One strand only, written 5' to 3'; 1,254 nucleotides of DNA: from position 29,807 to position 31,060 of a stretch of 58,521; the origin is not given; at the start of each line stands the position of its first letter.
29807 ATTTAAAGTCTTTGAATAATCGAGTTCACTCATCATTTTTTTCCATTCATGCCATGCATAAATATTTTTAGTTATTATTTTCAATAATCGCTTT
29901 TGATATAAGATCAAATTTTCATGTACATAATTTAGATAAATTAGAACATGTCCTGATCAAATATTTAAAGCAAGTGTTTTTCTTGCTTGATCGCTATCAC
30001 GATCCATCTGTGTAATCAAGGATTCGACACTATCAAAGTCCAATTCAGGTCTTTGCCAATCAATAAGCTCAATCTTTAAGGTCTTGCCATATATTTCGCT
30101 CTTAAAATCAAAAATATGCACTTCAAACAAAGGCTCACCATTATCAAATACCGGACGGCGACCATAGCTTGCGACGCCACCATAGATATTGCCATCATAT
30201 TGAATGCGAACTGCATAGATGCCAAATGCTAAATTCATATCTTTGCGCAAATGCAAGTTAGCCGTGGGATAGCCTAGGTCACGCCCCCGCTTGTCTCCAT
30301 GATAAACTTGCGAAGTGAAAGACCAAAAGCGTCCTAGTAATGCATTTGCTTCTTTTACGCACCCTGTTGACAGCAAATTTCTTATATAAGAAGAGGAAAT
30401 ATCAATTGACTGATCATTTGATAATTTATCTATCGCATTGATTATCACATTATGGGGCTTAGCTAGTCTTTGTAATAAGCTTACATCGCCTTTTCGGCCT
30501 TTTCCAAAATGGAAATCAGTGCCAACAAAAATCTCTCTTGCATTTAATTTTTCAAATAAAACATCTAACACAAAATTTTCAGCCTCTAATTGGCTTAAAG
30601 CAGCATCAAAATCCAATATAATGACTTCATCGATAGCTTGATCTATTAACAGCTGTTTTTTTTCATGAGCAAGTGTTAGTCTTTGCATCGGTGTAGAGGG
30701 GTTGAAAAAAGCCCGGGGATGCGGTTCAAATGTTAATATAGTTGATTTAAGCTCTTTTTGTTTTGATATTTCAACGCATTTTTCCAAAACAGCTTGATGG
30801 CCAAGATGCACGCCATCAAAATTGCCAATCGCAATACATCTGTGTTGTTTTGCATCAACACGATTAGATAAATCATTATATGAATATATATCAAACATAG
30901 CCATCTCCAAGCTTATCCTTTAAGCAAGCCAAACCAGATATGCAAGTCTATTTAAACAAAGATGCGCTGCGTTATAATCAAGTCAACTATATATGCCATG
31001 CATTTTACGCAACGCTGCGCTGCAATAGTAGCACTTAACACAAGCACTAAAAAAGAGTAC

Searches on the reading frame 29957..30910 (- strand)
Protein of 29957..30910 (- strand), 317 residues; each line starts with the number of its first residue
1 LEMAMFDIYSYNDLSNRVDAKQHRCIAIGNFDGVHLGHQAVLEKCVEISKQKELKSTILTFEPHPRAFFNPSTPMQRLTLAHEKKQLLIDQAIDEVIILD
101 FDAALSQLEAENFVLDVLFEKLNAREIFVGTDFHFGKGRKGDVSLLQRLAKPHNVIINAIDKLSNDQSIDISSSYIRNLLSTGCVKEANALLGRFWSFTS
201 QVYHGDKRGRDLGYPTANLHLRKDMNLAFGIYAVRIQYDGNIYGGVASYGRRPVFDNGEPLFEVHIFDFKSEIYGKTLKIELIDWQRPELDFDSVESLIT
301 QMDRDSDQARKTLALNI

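Call 10: search_protein_families(library=pfam, proteins=[window:29957-30910:-], max_evalue=0.01)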
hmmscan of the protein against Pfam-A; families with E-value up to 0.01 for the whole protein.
window:29957-30910:- (317 aa): 3 families
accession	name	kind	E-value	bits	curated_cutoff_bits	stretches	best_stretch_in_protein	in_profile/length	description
PF06574.18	FAD_syn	-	2.6e-47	161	27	1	21-174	5-157/158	FAD synthetase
PF01687.23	Flavokinase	-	1.8e-37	128.8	19.6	1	192-312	1-123/124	Riboflavin kinase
PF01467.32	CTP_transf_like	-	0.0021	18.7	21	1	26-178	1-132/133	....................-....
